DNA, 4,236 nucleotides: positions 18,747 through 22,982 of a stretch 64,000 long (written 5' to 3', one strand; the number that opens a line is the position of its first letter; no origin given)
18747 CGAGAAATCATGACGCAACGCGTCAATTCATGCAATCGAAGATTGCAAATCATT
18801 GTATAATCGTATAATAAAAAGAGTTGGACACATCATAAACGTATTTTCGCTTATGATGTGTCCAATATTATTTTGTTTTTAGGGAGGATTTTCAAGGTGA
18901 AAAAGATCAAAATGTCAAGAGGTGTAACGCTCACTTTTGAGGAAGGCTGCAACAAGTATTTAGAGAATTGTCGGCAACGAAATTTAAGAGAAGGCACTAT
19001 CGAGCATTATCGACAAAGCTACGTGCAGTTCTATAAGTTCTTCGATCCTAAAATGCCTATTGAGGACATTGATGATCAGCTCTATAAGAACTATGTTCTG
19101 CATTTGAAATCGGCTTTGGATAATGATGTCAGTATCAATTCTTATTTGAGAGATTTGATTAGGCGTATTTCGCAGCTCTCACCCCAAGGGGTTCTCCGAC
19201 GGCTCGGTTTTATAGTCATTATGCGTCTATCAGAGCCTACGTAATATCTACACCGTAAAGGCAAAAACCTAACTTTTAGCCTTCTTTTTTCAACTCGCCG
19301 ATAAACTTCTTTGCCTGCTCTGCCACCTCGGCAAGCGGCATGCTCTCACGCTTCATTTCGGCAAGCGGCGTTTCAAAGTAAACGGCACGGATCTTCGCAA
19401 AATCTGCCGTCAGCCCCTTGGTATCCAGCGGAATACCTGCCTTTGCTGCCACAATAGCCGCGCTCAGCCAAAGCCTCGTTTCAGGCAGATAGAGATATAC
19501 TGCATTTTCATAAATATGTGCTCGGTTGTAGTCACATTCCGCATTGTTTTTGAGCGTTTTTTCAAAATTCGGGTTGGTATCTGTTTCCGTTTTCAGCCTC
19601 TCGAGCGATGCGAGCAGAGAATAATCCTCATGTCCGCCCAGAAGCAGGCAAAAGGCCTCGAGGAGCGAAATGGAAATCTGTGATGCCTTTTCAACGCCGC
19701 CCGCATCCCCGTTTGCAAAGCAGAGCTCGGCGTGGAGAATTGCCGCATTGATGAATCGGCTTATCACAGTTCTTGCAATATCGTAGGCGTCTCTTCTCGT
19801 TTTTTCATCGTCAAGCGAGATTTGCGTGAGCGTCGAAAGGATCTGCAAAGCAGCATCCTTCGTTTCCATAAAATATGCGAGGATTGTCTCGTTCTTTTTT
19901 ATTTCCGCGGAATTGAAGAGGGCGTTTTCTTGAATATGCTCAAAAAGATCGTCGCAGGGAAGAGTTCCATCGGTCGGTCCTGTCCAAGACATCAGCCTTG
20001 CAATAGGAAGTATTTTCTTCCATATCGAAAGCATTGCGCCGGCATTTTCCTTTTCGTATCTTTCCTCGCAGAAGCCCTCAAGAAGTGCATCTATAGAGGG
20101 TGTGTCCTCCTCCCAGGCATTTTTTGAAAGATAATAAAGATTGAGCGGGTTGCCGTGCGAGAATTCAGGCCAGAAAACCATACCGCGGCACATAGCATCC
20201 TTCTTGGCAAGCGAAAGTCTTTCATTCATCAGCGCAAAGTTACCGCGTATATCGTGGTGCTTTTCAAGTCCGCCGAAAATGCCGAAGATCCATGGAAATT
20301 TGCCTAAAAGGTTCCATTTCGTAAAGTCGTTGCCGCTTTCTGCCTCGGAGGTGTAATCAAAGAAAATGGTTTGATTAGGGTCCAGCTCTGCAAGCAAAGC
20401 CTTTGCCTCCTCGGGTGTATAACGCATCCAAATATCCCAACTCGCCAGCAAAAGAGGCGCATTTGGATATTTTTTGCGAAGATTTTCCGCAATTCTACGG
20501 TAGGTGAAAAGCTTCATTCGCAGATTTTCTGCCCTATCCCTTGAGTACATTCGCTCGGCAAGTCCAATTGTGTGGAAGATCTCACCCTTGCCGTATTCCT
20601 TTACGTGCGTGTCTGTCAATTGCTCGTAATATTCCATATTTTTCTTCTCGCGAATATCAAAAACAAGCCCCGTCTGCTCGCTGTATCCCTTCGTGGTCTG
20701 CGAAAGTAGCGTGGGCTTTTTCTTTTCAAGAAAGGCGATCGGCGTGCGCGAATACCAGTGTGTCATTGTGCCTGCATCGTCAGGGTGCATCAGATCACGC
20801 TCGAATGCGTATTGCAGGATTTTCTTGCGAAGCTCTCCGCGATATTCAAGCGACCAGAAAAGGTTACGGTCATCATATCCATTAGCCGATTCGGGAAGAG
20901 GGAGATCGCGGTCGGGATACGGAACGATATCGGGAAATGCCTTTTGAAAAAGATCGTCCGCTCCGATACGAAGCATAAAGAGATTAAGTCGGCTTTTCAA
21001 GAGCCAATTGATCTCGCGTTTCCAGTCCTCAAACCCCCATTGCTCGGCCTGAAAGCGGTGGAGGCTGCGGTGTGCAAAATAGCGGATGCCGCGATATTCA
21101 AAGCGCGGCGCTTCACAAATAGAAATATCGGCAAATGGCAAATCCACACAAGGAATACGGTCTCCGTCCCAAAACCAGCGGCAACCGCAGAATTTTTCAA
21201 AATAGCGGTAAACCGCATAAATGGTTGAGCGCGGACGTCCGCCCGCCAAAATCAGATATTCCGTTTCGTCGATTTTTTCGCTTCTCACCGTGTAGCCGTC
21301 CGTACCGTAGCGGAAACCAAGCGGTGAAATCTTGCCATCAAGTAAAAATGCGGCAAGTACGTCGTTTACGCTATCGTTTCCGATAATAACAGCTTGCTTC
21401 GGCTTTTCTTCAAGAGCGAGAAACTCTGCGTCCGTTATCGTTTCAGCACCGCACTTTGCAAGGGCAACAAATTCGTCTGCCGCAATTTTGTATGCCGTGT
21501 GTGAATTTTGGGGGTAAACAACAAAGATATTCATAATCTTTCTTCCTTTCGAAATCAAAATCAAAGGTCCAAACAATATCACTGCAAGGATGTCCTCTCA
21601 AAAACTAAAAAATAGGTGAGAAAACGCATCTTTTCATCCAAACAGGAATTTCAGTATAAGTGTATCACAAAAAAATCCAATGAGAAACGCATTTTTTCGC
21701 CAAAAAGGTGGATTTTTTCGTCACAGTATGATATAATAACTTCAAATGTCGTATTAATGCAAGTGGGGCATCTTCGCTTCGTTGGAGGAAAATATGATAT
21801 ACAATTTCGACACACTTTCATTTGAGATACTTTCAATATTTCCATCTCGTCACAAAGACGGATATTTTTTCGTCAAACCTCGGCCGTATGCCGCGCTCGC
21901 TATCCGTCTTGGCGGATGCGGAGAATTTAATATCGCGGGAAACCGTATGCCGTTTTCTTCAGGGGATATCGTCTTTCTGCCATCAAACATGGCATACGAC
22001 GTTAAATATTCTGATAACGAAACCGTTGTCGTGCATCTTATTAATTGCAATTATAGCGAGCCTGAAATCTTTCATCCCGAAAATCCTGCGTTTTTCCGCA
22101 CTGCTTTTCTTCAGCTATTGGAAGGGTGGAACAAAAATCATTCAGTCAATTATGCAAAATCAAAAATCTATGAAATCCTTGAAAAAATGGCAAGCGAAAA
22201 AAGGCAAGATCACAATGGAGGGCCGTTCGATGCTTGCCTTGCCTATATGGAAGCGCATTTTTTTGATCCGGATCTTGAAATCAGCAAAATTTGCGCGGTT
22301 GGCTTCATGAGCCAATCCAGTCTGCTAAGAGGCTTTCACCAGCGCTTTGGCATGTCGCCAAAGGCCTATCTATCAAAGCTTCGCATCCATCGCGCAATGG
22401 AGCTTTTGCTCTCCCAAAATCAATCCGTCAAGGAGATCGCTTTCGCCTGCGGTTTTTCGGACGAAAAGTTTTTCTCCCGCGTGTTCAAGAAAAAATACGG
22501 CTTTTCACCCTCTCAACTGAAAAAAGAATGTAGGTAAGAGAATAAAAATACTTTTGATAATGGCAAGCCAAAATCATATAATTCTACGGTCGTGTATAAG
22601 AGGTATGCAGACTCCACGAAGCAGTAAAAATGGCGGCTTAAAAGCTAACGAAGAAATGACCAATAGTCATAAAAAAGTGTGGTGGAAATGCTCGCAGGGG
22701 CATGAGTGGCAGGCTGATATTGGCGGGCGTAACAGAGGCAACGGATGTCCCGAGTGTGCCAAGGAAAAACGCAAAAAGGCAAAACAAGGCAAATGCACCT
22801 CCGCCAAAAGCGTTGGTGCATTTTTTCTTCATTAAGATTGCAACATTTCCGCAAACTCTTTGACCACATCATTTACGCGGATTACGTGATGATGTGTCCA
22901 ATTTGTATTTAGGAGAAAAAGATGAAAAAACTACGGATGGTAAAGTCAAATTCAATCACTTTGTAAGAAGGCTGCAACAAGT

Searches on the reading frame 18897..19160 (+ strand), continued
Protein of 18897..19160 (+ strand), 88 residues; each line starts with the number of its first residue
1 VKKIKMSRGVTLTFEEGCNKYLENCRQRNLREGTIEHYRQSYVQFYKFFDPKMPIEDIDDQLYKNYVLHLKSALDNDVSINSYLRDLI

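Call 78: search_protein_families(library=phrogs, proteins=[L030:1414-2352:+, L214:10001-10948:+], max_evalue=0.00001)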
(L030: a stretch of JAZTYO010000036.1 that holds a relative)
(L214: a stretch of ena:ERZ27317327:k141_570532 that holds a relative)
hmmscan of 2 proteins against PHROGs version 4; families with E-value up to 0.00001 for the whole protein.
L030:1414-2352:+ (312 aa): 4 families
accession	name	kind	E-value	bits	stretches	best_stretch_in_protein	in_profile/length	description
phrog_1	-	integration and excision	1.4e-39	137.8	1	8-299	160-450/611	integrase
phrog_216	-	integration and excision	4e-27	96.1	1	81-297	16-237/301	integrase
phrog_7269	-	integration and excision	1.2e-09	39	1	239-290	25-75/89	integrase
phrog_7685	-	integration and excision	7.8e-07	29.9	1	187-293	131-232/240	integrase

L214:10001-10948:+ (315 aa): 4 families
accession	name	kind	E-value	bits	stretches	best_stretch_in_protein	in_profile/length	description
phrog_1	-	integration and excision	9.5e-38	131.8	1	10-300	162-448/611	integrase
phrog_216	-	integration and excision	5.7e-24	85.7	1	148-307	82-248/301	integrase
phrog_7269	-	integration and excision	6.7e-09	36.6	1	239-284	25-69/89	integrase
phrog_7685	-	integration and excision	2.7e-06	28.1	1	186-287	130-225/240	integrase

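Call 81: search_protein_families(library=pfam, proteins=[L031:2116-3480:-, L031:3629-4684:+, L031:4834-5823:+], max_evalue=0.01)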
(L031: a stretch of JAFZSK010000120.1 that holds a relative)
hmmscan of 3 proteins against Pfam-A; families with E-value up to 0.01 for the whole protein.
L031:2116-3480:- (454 aa): 6 families
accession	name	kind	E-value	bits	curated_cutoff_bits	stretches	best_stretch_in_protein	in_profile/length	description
PF13635.12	DUF4143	-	7.6e-28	97.7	28.1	1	224-384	1-160/160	Domain of unknown function (DUF4143)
PF13173.12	AAA_14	-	1e-26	93.9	27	1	19-151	2-128/129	AAA domain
PF13191.12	AAA_16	-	0.0004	21.4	32.6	1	9-73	11-80/167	AAA ATPase domain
PF02021.23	UPF0102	-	0.00095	19.9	23.6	1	340-394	1-52/80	Uncharacterised protein family UPF0102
PF01637.24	ATPase_2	-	0.0044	17.3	33.2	0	7-46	8-47/225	ATPase domain predominantly from Archaea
PF05621.17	TniB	-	0.009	15.9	22.4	0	6-44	19-60/189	Bacterial TniB protein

L031:3629-4684:+ (351 aa): 1 family
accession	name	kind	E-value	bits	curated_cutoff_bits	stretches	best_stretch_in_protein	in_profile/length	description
PF00251.26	Glyco_hydro_32N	-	4.5e-66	223.9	22.1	1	25-311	1-307/307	Glycosyl hydrolases family 32 N-terminal domain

L031:4834-5823:+ (329 aa): 1 family
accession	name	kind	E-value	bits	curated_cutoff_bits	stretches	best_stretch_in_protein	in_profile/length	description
PF01208.23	URO-D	-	6.1e-10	39.1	23.9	1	133-324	161-346/346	Uroporphyrinogen decarboxylase (URO-D)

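Call 82: find_encoding_contigs(protein=P0072, flank=10000, max_places=3)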
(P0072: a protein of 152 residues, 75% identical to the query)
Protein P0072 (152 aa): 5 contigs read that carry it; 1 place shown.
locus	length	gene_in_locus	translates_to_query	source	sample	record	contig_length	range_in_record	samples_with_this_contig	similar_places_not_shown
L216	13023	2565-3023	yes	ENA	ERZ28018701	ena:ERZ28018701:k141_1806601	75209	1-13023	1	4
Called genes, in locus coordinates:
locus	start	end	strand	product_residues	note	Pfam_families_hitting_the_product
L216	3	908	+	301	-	?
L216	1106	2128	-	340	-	PF03009:GDPD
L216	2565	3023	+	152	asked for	PF13102:Phage_int_SAM_5 (weak)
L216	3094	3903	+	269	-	PF16403:Bact_surface_Ig-like (weak)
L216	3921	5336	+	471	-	PF01656:CbiA, PF09140:MipZ (weak), PF10609:ParA, PF13614:AAA_31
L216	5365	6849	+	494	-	PF02706:Wzz (weak), PF01656:CbiA, PF09140:MipZ (weak), PF10609:ParA, PF13614:AAA_31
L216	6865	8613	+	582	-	PF00664:ABC_membrane, PF00005:ABC_tran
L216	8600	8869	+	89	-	PF05402:PqqD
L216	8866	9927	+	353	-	PF04055:Radical_SAM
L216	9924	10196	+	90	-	-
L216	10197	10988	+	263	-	PF27840:ScmC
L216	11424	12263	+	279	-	-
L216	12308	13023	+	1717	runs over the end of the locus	-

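Call 83: find_encoding_contigs(protein=P0103, flank=10000, max_places=3)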
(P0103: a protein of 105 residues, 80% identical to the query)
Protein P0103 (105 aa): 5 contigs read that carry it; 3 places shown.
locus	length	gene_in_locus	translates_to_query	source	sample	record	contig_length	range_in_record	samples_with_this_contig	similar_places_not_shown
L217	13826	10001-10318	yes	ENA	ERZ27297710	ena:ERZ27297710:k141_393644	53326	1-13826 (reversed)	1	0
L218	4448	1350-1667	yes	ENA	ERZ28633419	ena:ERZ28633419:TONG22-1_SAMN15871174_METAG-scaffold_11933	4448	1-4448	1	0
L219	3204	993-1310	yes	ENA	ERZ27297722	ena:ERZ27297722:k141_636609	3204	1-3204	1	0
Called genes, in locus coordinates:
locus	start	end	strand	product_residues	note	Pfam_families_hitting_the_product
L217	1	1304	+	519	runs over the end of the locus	PF00239:Resolvase, PF07508:Recombinase, PF13408:Zn_ribbon_recom, PF14287:DUF4368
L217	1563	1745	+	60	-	PF05067:Mn_catalase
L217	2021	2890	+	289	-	PF00892:EamA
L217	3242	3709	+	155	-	-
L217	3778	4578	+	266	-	-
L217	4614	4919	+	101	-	-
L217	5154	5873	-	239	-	PF00574:CLP_protease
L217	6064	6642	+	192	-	PF06130:PTAC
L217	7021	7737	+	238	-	-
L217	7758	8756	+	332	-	PF14057:GGGtGRT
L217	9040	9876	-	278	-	PF00106:adh_short, PF08659:KR (weak), PF13561:adh_short_C2, PF00106:adh_short (weak)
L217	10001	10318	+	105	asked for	PF14659:Phage_int_SAM_3 (weak)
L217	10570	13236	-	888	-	-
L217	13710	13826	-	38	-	?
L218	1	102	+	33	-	PF14057:GGGtGRT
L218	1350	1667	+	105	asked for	PF14659:Phage_int_SAM_3 (weak)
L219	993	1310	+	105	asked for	PF14659:Phage_int_SAM_3 (weak)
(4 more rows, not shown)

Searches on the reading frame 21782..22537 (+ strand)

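Call 19: search_protein_families(library=pfam, proteins=[window:21782-22537:+], max_evalue=0.01)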
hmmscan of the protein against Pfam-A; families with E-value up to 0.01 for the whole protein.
window:21782-22537:+ (251 aa): 3 families
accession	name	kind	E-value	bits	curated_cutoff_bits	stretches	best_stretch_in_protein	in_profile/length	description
PF12833.13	HTH_18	-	7.6e-24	84.3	33.6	1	175-248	6-79/80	Helix-turn-helix domain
PF00165.29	HTH_AraC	-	1.2e-16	60.8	26.6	2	210-245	2-39/42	Bacterial regulatory helix-turn-helix proteins, AraC family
PF02311.25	AraC_binding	-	0.0028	17.8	21.1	1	31-91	18-78/135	AraC-like ligand binding domain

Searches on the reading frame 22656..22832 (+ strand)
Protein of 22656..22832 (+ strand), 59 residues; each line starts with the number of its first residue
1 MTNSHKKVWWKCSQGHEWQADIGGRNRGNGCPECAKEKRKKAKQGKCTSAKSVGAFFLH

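Call 81: search_protein_families(library=pfam, proteins=[window:22656-22832:+], max_evalue=0.01)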
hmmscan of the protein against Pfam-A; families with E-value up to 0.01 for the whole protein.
seq(59 aa): 1 family
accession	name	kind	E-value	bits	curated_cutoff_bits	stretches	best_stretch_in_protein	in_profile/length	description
PF14311.12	DUF4379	-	1.3e-13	51.3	24.5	1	2-36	20-55/56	Probable Treble clef zinc finger domain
